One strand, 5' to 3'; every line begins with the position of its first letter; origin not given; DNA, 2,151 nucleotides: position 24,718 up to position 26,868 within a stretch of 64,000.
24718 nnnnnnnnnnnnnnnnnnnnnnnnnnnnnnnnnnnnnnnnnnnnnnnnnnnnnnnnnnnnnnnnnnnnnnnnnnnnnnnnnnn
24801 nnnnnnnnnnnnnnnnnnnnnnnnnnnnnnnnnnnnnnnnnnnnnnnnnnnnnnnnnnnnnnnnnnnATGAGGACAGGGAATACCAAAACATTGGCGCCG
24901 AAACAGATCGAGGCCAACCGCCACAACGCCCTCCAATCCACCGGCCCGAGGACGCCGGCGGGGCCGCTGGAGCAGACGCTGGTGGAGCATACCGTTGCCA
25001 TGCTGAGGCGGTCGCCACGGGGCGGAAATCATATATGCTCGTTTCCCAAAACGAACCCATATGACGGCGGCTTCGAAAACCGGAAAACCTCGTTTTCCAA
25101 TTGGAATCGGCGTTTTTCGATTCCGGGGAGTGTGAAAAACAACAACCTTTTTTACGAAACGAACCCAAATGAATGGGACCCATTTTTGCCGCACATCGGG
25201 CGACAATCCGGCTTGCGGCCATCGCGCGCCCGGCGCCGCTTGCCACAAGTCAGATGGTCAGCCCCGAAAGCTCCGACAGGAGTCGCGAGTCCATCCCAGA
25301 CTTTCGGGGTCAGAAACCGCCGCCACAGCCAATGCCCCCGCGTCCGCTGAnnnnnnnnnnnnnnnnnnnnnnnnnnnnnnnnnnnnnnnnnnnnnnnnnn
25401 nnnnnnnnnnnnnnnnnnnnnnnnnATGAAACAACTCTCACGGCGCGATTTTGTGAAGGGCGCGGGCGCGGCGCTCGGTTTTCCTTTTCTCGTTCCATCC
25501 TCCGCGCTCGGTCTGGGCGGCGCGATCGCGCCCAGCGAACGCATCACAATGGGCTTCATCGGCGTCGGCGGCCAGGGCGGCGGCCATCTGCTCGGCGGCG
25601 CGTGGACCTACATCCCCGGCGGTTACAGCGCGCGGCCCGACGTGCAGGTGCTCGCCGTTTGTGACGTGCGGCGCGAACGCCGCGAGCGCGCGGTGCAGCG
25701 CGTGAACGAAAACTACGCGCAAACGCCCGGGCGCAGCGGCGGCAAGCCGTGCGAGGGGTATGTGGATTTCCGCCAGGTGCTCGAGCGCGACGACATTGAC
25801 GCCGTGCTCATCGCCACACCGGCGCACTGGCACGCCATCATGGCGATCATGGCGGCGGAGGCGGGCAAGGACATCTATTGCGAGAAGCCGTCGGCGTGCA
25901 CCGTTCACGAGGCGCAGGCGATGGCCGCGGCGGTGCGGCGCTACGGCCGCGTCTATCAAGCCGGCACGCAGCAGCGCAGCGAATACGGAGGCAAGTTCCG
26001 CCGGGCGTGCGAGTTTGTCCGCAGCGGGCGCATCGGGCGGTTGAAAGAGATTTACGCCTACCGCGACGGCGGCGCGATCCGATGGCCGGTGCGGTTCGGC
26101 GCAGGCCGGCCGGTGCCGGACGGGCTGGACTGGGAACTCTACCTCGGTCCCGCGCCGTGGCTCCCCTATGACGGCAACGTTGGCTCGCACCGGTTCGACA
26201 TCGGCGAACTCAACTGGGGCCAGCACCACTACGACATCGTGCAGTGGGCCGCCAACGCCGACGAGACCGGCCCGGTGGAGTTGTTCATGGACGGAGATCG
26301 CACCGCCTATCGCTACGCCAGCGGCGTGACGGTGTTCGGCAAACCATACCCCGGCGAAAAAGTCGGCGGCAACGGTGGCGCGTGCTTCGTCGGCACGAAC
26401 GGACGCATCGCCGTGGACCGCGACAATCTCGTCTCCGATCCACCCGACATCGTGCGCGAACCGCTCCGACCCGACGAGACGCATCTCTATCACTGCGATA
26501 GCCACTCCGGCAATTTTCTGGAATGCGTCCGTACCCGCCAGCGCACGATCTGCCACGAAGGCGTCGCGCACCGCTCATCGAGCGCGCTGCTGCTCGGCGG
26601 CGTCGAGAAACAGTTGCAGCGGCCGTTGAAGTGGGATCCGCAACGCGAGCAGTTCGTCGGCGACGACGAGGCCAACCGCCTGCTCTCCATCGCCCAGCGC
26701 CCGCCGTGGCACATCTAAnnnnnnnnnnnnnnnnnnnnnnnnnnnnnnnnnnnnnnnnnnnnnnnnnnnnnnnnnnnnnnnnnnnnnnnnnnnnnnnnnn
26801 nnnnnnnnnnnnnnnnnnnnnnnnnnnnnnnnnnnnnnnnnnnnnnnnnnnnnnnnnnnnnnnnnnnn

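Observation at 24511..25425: Unusually long (about 900 nt) structured leader before the second Gfo/Idh/MocA gene: strong promoter, AT-rich hairpin island, possible small ORF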

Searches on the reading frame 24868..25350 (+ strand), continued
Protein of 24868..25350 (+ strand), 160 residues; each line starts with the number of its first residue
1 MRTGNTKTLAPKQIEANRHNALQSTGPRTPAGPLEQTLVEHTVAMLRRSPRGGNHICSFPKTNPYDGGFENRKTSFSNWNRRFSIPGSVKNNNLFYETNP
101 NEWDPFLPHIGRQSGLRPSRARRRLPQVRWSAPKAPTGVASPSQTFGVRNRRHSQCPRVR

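Call 71: get_annotated_region(hit=H2, flank=4000)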
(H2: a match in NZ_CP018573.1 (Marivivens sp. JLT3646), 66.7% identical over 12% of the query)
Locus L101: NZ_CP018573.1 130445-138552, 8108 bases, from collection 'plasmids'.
description: Marivivens sp. JLT3646 plasmid unnamed, complete sequence
organism: Marivivens sp. JLT3646 (NCBI taxid 1920883)
taxonomy: Bacteria; Pseudomonadota; Alphaproteobacteria; Rhodobacterales; Paracoccaceae; Marivivens; Marivivens sp. JLT3646
host: -; source: cell culture,shallow-sea hydrothermal system; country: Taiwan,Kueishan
typing (MOB-suite, as given by PLSDB): non-mobilizable
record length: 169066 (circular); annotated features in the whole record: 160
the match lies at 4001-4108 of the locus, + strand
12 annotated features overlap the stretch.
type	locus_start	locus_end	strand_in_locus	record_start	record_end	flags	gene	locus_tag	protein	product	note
CDS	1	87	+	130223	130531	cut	-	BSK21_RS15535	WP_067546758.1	hypothetical protein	-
CDS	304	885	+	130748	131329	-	-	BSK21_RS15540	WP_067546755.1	hypothetical protein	-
CDS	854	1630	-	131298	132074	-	-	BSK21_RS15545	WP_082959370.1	LuxR family transcriptional regulator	-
CDS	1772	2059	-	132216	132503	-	-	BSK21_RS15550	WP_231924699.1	H-NS histone family protein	-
CDS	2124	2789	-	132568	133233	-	-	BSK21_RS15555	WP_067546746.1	tyrosine-type recombinase/integrase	GO:0015074 - DNA integration [Evidence IEA]; GO:0006310 - DNA recombination [Evidence IEA]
CDS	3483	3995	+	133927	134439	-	-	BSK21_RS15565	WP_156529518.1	hypothetical protein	-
CDS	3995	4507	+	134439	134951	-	-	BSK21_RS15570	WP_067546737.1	hypothetical protein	-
CDS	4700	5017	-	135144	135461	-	-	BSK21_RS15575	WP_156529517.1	hypothetical protein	-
CDS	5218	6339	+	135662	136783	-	-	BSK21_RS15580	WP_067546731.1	aminotransferase class V-fold PLP-dependent enzyme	-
CDS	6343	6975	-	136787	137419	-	-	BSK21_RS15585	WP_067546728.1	DsbA family oxidoreductase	-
CDS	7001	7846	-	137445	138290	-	-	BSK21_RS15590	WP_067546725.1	fumarylacetoacetate hydrolase family protein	-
CDS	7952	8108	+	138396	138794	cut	-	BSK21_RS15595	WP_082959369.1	LysR family transcriptional regulator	GO:0006355 - regulation of DNA-templated transcription [Evidence IEA]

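Call 73: predict_structure(alignment_id=A5)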
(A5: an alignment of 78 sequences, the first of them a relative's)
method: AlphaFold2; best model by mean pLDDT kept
length: 299 residues; sequences in the alignment: 78
mean_pLDDT: 85.0   pTM: 0.64
mean pLDDT of the five models: 85.0, 84.5, 83.9, 83.4, 81.3
residues with pLDDT >= 90: 159; 70-90: 89; 50-70: 50; < 50: 1
segments of 3 or more residues with pLDDT < 50: none
pLDDT, mean of each block of 10 residues (from residue 1): 71 86 74 71 56 71 92 97 94 88 75 63 61 92 96 98 97 94 97 93 96 98 97 86 75 85 91 96 93 68
secondary structure, 60 per line:
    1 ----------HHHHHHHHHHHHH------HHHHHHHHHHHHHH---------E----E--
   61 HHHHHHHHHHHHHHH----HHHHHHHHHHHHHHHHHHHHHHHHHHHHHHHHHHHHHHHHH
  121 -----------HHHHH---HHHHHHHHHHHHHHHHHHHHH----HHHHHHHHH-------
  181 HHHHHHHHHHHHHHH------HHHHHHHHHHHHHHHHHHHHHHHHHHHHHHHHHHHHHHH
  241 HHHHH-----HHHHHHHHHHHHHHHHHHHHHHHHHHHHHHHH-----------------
elements in order: H11-23 H30-43 H61-75 H80-120 H132-136 H140-160 H165-173 H181-195 H202-245 H251-282

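Call 87: search_dna_similar(query=L086:2060-2632:+, collection=plasmids, mode=protein, max_evalue=0.00001, max_rows=30, rows=spread)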
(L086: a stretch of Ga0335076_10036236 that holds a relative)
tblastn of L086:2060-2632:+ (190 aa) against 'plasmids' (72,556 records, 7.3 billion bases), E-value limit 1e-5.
Records with a match: 2; places in all: 2; records where one place covers at least 80% of the query: 0.
Best place of each record, by identity: 60-80% 1; <60% 1.
By first word of the organism name: Planctomyces 1; Gemmobacter 1.
By predicted mobility (MOB-suite, as given by PLSDB): non-mobilizable 2.
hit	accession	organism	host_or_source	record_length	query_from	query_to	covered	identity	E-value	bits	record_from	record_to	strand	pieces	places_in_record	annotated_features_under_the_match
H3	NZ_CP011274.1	Planctomyces sp. SH-PL62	cell culture,sugar beet rhizosphere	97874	1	75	39%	44.9%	4e-8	59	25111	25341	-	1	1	hypothetical protein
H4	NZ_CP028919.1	Gemmobacter aquarius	Whole organism,fresh water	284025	1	39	21%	66.7%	2e-6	54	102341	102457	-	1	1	hypothetical protein (x2)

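Call 88: get_annotated_region(hit=H4, flank=2500)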
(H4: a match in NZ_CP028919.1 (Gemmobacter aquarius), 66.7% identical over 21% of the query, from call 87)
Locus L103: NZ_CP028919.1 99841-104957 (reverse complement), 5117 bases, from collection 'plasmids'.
description: Gemmobacter aquarius strain HYN0069 plasmid unnamed1, complete sequence
organism: Gemmobacter aquarius (NCBI taxid 2169400)
taxonomy: Bacteria; Pseudomonadota; Alphaproteobacteria; Rhodobacterales; Paracoccaceae; Gemmobacter; Gemmobacter aquarius
host: -; source: Whole organism,fresh water; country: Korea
typing (MOB-suite, as given by PLSDB): non-mobilizable
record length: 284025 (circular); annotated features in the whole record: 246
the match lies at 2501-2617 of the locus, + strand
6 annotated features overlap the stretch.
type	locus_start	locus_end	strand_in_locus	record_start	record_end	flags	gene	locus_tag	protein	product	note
CDS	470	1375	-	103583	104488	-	-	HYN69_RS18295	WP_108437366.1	tyrosine-type recombinase/integrase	GO:0015074 - DNA integration [Evidence IEA]; GO:0006310 - DNA recombination [Evidence IEA]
CDS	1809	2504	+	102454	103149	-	-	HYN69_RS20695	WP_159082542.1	hypothetical protein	-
CDS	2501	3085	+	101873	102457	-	-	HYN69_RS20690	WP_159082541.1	hypothetical protein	-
CDS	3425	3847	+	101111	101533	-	-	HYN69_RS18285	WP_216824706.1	hypothetical protein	-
CDS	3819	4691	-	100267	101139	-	-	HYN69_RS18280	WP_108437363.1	alpha/beta hydrolase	-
CDS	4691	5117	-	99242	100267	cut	-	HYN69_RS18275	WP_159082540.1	sulfotransferase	-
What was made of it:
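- In Rhodobacterales plasmids, family genes lie next to tyrosine recombinases (calls 71, 88).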

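Call 95: search_solved_structures(query=A5, max_evalue=1)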
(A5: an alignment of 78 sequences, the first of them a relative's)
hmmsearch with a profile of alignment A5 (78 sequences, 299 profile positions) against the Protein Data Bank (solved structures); distinct sequences matched with E-value up to 1: 9.
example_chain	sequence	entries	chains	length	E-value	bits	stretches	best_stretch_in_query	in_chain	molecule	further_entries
6r17_A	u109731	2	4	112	0.031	17.1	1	141-231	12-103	Synaptonemal complex central element protein 2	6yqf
4d0p_A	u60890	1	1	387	0.032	17.1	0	126-248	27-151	COP9 SIGNALOSOME COMPLEX SUBUNIT 4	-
6h9l_A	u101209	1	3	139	0.12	15.2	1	132-225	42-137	Uncharacterized protein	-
3a8n_A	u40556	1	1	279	0.2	14.5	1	186-266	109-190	T-lymphoma invasion and metastasis-inducing protein 1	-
4fi5_A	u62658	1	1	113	0.24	14.2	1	147-231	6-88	Nucleoprotein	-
4k2o_A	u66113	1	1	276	0.3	13.9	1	186-266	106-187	T-lymphoma invasion and metastasis-inducing protein 1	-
3iox_A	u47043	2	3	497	0.3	13.9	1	95-231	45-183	AgI/II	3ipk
6tzl_A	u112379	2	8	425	0.57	13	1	124-231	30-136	Surface protein adhesin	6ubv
4a7f_B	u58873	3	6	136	0.82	12.5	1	119-240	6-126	TROPOMYOSIN 1 ALPHA | TROPOMYOSIN 1-ALPHA CHAIN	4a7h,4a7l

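Call 97: fold_search(model_id=the predicted structure, library=viral)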
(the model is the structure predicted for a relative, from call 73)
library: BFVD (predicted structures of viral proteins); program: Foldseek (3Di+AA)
matches with E <= 10: 502; with E <= 0.001: 0
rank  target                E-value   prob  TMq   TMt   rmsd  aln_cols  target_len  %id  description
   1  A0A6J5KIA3            5.7e-02  0.82  0.23  0.20  25.6       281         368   17  Uncharacterized protein [uncultured Caudovirales phage]
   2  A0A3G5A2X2            8.9e-02  0.41  0.19  0.06  27.2       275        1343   10  DNA repair exonuclease [Harvfovirus sp.]
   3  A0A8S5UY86            1.1e-01  0.41  0.21  0.13  35.9       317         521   10  Hint [Phage sp. ctKtV17]
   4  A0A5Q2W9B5            1.3e-01  0.51  0.22  0.19  25.0       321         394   14  (no name in the UniProt tables at hand)
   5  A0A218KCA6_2          1.4e-01  0.14  0.13  0.05  36.6       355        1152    9  Putative tail tape measure protein [Bacillus phage PBC2]
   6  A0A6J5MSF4            1.7e-01  0.23  0.17  0.12  29.4       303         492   12  Uncharacterized protein [uncultured Caudovirales phage]
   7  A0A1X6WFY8            1.7e-01  0.60  0.23  0.25  21.2       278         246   11  (no name in the UniProt tables at hand)
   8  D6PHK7                1.7e-01  0.25  0.17  0.16  34.5       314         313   13  (no name in the UniProt tables at hand)
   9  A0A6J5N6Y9            1.8e-01  0.14  0.13  0.15  30.1       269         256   13  DNA transfer protein [uncultured Caudovirales phage]
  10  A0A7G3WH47            2.0e-01  0.47  0.23  0.19  32.9       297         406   12  Uncharacterized protein [Arthronema virus TR020]
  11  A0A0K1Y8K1            2.0e-01  0.35  0.20  0.06  16.1       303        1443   12  (no name in the UniProt tables at hand)
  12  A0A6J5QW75            2.2e-01  0.38  0.22  0.17  27.3       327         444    9  Uncharacterized protein [uncultured Caudovirales phage]
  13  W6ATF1                2.2e-01  0.35  0.17  0.15  17.0       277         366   13  (no name in the UniProt tables at hand)
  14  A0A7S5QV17            2.2e-01  0.20  0.16  0.14  28.7       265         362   11  (no name in the UniProt tables at hand)
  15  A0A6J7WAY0            2.2e-01  0.12  0.13  0.08  26.9       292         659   15  Uncharacterized protein [uncultured Caudovirales phage]
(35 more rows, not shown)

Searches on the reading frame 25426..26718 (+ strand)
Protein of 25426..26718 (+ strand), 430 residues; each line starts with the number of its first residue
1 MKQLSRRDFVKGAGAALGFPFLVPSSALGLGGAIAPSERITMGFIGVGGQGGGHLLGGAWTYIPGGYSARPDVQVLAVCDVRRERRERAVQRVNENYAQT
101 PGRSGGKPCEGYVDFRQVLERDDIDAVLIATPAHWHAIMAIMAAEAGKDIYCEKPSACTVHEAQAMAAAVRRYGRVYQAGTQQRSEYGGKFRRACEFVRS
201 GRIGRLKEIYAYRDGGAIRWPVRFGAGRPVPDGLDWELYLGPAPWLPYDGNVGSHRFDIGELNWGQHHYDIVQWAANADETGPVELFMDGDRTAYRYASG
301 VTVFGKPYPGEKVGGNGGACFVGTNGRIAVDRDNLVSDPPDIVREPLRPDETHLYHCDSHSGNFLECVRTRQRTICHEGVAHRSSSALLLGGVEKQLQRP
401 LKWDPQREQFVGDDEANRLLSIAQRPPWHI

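Call 9: search_protein_families(library=pfam, proteins=[window:25426-26718:+], max_evalue=1)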
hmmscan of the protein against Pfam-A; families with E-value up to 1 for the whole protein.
window:25426-26718:+ (430 aa): 4 families
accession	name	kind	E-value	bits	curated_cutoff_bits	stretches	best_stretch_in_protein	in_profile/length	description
PF19051.5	GFO_IDH_MocA_C2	-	4.8e-21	75.9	23.3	1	228-430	46-254/254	Oxidoreductase family, C-terminal alpha/beta domain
PF01408.29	GFO_IDH_MocA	-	6.1e-17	62.9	24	1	42-180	3-119/120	Oxidoreductase family, NAD-binding Rossmann fold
PF10518.14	TAT_signal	-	0.0018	18.6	22.7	1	3-16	1-14/21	TAT (twin-arginine translocation) pathway signal sequence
PF13579.12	Glyco_trans_4_4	-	0.017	15.9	29.7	1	72-175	20-115/158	Glycosyl transferase 4-like domain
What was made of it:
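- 25426..26718 (+): gfo2, a Gfo/Idh/MocA oxidoreductase with a TAT-like signal. It is the gene downstream of the relic. PF01408 and PF19051 (call 9).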

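Call 10: search_protein_families(library=ncbifam, proteins=[window:25426-26718:+], max_evalue=1)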
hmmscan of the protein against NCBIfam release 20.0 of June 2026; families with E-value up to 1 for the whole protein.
window:25426-26718:+ (430 aa): 11 families
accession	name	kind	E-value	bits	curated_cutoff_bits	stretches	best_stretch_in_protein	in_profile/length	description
NF058561.1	BT_2158_fam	equivalog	1.6e-33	116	750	1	5-249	1-221/487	glycoside 3-dehydrogenase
TIGR04380.1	myo_inos_iolG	equivalog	6.2e-20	71.3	355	1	110-210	51-149/330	inositol 2-dehydrogenase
NF052479.1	LevoglcsnDh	equivalog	2.5e-16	59.4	650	1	92-208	43-156/386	levoglucosan dehydrogenase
NF040723.1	UDP-GlcNAcDh_Arch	equivalog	6.1e-12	45.7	450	1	67-215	19-150/302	UDP-N-acetylglucosamine 3-dehydrogenase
NF041392.1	XylDh_Gfo6_Halo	equivalog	7e-10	38.2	350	1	112-211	71-168/350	D-xylose 1-dehydrogenase Gfo6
NF052679.1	InsChiInosDhIolG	equivalog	4.9e-09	35.7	540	1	89-204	32-146/343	bifunctional inositol 2-dehydrogenase/D-chiro-inositol 1-dehydrogenase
NF007574.0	PRK10206.1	equivalog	4.9e-07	29.1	352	1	114-212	56-152/345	oxidoreductase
NF008607.0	PRK11579.1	subfamily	2.6e-06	26.6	330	1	116-206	57-145/346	oxidoreductase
TIGR01409.1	TAT_signal_seq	domain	0.038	14.4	16.7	1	4-16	1-13/29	twin-arginine translocation signal domain-containing protein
NF041733.1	resp_reg_CseB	equivalog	0.068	12.5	350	1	116-183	64-128/228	two-component system response regulator CseB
NF058563.1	BT_2159_fam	equivalog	0.12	11.3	650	1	114-207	53-144/350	disaccharide 3-dehydrogenase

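Call 17: find_related_loci(query=window:25426-26718:+, collection=genome_contigs, flank=4000)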
Query window:25426-26718:+ (430 aa) in genome_contigs; peptide patterns used: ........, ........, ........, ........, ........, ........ (x = any residue, [..] = any of these).
600 stretches matched a pattern (row limit reached: there are more); 583 encode a relative of the query (tblastn E <= 1e-3); the best 80 are kept; 80 distinct loci.
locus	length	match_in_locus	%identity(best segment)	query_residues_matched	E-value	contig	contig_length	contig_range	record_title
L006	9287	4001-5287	74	4-429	0e+0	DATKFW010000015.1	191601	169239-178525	MAG TPA_asm: Candidatus Baltobacteraceae bacterium isolate SMAG_U14535 k141_494885, whole genome shotgun sequence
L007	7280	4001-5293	73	2-429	0e+0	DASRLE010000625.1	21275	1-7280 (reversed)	MAG TPA_asm: Candidatus Saccharimonadales bacterium isolate SMAG_U10180 k141_782315, whole genome shotgun sequence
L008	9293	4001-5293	71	4-430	0e+0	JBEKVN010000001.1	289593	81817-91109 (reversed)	MAG: Candidatus Aminicenantales bacterium isolate SPRUCE 605 SPRUCE_605_1, whole genome shotgun sequence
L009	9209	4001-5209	74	28-430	0e+0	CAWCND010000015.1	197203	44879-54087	MAG: Candidatus Aminicenantes bacterium isolate MFD03726.bin.3.73 genome assembly, contig: contig_35017, whole genome sh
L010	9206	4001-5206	73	28-429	0e+0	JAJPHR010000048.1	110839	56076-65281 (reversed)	MAG: Verrucomicrobia bacterium isolate Centralia_MAG_180 k107_13398327, whole genome shotgun sequence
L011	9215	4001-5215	76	26-430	0e+0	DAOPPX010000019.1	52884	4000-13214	MAG TPA_asm: Verrucomicrobiota bacterium isolate AMR_MDS_1537 NODE_810_length_52884_cov_42.913987, whole genome shotgun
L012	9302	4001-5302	72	1-430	0e+0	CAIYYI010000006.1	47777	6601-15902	MAG: uncultured Verrucomicrobia bacterium isolate Loclat_bin-16082 genome assembly, contig: bin-16082:006/709, whole gen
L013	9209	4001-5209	74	28-430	0e+0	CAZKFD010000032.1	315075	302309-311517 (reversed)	MAG TPA_asm: uncultured Eubacteriales bacterium isolate SRP140028_co1_355 genome assembly, contig: k141_763477, whole ge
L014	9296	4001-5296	70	3-430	0e+0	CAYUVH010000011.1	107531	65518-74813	MAG TPA_asm: uncultured Verrucomicrobiota bacterium isolate binchicken_co200_328 genome assembly, contig: k141_261199, w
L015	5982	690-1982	65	4-430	4e-177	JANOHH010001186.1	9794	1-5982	MAG: Verrucomicrobiota bacterium isolate SOY_64_concoct_187_sub SOY_64_k141_3424097, whole genome shotgun sequence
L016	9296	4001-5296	59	2-430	2e-175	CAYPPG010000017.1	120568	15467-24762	MAG TPA_asm: uncultured bacterium isolate SRP141376_co4_190 genome assembly, contig: NODE_193_length_120568_cov_9.251135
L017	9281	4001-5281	61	3-430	3e-161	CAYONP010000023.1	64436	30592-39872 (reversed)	MAG TPA_asm: uncultured Fimbriimonadaceae bacterium isolate SRP323723_co1_122 genome assembly, contig: NODE_392_length_6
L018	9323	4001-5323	56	2-428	1e-153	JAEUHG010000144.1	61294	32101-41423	MAG: Verrucomicrobiales bacterium isolate new MAG-11 k141_4172799, whole genome shotgun sequence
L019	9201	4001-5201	73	31-430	1e-138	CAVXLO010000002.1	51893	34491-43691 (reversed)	MAG: uncultured Verrucomicrobiae bacterium isolate MFD02416.bin.2.131 genome assembly, contig: contig_101869, whole geno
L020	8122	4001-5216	73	26-430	5e-179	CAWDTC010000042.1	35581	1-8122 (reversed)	MAG: Candidatus Aminicenantes bacterium isolate MFD04492.bin.2.50 genome assembly, contig: contig_68711, whole genome sh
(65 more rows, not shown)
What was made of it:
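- On MITE / non-autonomous transposable element: The nearest orthologues are <= 76% aa identical (call 17).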
